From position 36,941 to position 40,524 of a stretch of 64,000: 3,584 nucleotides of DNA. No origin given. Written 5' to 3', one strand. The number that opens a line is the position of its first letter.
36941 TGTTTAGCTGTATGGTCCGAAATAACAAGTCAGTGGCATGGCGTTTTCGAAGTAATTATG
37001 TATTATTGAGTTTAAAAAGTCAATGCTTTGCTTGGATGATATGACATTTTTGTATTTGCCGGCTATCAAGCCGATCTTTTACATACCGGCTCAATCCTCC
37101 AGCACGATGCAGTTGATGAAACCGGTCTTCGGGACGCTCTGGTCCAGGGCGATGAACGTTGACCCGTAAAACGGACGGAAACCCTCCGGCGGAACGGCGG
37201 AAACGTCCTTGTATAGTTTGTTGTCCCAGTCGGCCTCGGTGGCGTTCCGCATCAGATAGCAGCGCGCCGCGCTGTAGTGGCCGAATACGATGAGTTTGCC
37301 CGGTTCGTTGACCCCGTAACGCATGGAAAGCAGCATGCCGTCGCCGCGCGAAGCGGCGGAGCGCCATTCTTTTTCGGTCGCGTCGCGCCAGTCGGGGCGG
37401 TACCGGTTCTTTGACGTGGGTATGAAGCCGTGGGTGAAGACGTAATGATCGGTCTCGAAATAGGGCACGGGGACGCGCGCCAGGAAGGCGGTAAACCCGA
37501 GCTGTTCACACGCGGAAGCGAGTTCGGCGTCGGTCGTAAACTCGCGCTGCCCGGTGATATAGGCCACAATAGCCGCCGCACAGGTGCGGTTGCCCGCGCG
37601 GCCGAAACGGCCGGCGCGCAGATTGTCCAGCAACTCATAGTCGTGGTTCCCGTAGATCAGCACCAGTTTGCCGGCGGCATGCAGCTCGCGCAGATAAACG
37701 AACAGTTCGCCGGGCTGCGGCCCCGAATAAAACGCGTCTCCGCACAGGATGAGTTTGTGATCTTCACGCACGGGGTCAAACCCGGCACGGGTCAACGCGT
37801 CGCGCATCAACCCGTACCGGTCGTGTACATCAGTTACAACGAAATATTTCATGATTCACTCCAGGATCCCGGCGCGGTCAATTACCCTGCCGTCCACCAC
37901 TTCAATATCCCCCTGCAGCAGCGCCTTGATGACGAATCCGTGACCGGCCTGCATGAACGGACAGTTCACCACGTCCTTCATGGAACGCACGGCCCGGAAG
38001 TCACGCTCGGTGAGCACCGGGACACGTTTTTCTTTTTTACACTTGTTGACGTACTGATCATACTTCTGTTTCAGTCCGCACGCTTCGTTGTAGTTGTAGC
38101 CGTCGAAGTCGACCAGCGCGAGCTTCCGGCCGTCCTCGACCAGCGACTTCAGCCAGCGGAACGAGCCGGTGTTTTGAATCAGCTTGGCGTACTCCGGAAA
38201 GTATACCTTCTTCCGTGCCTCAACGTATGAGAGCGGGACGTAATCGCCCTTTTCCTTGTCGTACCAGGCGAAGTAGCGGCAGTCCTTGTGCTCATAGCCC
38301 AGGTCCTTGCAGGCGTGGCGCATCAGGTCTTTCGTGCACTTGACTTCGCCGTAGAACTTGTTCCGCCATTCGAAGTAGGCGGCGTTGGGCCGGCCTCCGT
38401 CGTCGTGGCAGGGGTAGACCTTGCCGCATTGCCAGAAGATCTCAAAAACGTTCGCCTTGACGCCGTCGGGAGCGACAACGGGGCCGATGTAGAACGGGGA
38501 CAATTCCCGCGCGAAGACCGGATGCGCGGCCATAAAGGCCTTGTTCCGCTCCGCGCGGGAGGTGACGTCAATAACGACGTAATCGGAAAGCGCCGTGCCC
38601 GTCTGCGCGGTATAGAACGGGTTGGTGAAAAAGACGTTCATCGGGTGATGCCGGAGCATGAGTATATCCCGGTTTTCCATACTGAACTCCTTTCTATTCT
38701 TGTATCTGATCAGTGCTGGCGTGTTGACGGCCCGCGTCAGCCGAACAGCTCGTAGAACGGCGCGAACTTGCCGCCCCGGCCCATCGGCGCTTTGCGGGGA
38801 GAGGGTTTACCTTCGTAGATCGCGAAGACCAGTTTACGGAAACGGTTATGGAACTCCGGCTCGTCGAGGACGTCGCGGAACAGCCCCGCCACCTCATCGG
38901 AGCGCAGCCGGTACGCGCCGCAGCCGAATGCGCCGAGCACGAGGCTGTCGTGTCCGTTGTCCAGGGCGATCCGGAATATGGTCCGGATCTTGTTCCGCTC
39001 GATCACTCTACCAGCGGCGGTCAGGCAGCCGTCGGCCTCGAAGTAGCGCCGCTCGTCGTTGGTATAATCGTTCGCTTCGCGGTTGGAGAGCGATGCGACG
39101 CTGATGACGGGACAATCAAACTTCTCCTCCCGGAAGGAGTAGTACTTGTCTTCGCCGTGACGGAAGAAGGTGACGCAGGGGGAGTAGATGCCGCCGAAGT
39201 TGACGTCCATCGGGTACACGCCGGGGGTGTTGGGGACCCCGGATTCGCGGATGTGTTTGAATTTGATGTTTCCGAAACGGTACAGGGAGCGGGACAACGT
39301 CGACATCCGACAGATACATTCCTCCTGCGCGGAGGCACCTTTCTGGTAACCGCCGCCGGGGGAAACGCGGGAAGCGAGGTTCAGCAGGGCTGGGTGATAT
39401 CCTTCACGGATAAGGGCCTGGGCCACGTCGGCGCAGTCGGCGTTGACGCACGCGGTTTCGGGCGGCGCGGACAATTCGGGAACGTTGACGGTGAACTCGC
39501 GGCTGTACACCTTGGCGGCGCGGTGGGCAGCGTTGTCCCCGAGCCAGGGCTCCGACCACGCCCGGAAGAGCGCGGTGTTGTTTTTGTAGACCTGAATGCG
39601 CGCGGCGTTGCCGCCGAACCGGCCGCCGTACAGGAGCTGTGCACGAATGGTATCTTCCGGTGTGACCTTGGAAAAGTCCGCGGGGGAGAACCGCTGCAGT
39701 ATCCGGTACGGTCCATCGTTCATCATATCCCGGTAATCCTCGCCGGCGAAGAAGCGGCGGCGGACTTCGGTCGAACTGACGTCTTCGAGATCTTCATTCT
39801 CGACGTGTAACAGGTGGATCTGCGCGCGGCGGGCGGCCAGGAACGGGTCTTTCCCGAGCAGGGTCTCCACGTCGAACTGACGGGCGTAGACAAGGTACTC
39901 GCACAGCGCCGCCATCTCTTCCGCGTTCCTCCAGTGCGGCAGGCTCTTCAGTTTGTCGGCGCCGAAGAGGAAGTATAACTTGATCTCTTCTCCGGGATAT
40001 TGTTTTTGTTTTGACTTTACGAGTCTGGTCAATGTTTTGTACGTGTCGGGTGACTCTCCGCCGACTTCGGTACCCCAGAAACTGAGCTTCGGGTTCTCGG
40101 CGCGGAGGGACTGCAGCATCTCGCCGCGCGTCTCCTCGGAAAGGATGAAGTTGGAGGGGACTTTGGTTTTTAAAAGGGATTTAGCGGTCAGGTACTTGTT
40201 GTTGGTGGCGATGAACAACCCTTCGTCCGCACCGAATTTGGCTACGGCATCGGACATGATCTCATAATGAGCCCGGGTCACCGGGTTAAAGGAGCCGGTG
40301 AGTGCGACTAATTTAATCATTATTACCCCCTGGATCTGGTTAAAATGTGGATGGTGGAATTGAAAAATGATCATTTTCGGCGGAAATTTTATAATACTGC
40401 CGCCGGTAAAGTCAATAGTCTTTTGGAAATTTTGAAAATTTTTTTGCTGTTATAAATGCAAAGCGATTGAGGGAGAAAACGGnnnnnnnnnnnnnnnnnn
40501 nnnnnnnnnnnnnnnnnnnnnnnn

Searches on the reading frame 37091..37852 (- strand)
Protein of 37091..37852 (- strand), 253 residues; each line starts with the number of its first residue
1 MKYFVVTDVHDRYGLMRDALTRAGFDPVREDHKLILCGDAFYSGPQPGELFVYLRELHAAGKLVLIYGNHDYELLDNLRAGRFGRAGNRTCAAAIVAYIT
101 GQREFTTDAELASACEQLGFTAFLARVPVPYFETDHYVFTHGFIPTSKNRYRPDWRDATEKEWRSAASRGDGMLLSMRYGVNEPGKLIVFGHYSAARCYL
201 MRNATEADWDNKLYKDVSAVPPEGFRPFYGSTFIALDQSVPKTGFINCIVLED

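Call 79: search_protein_families(library=pfam, proteins=[window:37091-37852:-], max_evalue=0.00001)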
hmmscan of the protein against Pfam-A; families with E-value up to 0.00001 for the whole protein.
window:37091-37852:- (253 aa): 1 family
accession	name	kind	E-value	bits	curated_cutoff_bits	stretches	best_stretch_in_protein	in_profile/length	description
PF00149.33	Metallophos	-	4e-08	34.4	21.5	1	1-193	1-156/191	Calcineurin-like phosphoesterase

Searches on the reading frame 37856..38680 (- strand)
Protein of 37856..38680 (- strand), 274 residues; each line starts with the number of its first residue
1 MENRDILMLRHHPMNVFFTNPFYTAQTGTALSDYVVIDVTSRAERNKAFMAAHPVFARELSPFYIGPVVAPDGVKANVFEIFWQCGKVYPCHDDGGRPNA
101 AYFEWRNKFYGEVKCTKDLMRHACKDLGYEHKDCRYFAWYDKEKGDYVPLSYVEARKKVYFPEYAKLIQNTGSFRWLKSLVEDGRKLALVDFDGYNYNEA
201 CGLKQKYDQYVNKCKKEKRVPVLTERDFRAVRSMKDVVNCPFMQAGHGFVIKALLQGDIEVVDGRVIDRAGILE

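Call 79: search_protein_families(library=pfam, proteins=[window:37856-38680:-], max_evalue=0.00001)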
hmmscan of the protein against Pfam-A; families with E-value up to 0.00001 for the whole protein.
window:37856-38680:- (274 aa): 1 family
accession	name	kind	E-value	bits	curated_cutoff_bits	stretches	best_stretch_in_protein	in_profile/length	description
PF22075.2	DUF6939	-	4.9e-06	26.8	27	0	150-192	105-148/167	Family of unknown function (DUF6939)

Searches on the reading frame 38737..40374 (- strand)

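Call 79: search_protein_families(library=pfam, proteins=[window:38737-40374:-], max_evalue=0.00001)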
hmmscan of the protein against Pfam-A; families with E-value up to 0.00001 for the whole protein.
window:38737-40374:- (545 aa): 2 families
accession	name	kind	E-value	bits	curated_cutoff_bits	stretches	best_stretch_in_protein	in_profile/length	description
PF10021.15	PARG_cat_microb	-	5.6e-22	79.1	23.5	1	282-406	29-146/146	Microbial-type PARG, catalytic domain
PF01467.32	CTP_transf_like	-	3.8e-12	47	21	1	25-207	2-133/133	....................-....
